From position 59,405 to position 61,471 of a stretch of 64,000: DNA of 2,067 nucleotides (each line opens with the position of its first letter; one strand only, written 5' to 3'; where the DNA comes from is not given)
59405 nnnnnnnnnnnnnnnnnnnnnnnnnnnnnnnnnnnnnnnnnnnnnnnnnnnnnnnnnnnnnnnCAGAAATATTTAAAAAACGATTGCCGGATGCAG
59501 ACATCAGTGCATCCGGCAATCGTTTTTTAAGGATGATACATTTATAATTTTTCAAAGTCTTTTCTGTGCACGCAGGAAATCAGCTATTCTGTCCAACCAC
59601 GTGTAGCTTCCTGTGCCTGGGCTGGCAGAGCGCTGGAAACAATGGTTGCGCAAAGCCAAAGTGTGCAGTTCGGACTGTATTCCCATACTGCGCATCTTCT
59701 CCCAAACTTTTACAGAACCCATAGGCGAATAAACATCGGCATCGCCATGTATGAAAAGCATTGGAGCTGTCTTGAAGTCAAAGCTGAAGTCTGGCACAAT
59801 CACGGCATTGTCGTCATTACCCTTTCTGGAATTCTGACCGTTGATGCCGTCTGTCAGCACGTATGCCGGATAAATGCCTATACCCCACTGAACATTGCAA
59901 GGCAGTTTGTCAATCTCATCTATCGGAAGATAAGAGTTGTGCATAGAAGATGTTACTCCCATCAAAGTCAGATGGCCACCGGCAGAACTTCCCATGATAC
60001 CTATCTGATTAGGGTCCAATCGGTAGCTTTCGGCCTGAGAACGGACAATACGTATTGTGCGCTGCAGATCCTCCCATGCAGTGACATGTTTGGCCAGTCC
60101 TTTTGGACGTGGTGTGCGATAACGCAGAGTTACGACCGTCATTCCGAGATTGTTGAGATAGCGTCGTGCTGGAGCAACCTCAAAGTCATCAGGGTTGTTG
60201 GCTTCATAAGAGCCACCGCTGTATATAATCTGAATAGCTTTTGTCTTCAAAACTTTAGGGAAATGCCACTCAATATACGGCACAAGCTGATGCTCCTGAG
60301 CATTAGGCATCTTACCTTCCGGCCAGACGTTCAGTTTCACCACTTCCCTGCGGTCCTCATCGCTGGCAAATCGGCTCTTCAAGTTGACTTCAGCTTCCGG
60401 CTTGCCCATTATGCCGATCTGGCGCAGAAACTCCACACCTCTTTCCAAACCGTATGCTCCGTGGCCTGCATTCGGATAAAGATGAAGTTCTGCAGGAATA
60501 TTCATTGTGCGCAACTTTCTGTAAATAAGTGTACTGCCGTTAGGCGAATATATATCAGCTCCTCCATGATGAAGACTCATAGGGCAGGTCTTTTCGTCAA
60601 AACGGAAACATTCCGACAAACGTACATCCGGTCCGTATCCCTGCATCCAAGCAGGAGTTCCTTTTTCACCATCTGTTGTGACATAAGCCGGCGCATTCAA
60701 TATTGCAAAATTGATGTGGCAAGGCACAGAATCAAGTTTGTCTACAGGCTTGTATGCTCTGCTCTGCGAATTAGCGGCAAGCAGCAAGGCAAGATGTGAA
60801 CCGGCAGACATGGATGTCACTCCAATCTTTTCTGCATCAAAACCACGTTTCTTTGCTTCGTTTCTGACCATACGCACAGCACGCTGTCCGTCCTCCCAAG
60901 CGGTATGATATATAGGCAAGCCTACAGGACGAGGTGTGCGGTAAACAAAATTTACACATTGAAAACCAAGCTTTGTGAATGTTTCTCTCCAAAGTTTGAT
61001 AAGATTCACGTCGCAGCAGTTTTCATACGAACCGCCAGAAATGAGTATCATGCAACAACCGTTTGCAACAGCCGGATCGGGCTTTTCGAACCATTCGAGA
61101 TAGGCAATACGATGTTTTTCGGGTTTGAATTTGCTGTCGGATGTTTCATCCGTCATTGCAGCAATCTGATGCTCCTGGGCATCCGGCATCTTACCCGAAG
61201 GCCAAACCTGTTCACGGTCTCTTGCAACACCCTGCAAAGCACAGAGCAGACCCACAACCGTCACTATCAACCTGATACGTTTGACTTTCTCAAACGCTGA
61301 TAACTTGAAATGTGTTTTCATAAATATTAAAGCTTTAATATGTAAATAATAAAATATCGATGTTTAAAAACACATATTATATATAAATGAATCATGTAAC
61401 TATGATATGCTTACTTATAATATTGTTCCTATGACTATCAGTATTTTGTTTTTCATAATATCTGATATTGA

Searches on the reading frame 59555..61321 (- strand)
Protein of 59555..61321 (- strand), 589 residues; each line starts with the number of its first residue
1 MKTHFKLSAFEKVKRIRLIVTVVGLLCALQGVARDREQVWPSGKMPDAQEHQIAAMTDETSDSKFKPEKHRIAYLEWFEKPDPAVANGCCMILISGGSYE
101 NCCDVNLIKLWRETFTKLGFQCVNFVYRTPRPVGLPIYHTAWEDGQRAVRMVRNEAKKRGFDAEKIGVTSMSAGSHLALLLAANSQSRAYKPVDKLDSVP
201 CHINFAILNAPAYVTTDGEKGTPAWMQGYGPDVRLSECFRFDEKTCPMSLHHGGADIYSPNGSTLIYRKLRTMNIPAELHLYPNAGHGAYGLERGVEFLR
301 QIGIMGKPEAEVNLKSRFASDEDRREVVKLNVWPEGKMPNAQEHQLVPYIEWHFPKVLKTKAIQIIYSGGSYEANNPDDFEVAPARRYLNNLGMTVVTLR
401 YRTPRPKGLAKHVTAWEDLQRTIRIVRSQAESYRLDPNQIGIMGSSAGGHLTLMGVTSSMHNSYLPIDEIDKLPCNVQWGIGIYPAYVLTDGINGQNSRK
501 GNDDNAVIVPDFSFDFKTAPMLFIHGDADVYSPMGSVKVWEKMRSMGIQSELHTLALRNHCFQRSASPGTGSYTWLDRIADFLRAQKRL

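Call 25: find_encoding_contigs(protein=window:59555-61321:-, flank=10000, max_places=1)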
Protein window:59555-61321:- (589 aa): 12 contigs read that carry it; 1 place shown.
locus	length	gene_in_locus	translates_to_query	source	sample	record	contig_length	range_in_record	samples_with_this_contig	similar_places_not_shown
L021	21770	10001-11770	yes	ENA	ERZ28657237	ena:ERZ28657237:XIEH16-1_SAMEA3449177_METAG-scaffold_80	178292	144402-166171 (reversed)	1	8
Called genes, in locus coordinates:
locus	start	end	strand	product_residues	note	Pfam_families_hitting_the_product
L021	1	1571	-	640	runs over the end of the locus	PF14508:GH97_N, PF10566:Glyco_hydro_97, PF14509:GH97_C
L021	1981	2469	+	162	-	PF13430:DUF4112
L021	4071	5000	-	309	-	PF01963:TraB_PrgY_gumN (faint), PF18950:DUF5694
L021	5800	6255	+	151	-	-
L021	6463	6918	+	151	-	PF00583:Acetyltransf_1, PF13527:Acetyltransf_9 (faint), PF13673:Acetyltransf_10 (weak), PF13508:Acetyltransf_7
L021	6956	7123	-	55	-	-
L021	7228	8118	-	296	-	PF00892:EamA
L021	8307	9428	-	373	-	PF14289:DUF4369 (weak), PF00578:AhpC-TSA, PF08534:Redoxin, PF00085:Thioredoxin (weak), PF13098:Thioredoxin_2, PF13905:Thioredoxin_8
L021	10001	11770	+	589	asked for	PF20434:BD-FAE, PF00326:Peptidase_S9 (faint), PF01738:DLH (faint), PF07859:Abhydrolase_3 (weak), PF20434:BD-FAE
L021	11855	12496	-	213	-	PF00881:Nitroreductase, PF14512:TM1586_NiRdase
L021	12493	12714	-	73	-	-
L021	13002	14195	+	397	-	PF00083:Sugar_tr, PF07690:MFS_1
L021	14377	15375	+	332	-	PF04616:Glyco_hydro_43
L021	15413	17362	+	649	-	PF13229:Beta_helix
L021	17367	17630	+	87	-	PF09413:DUF2007 (weak)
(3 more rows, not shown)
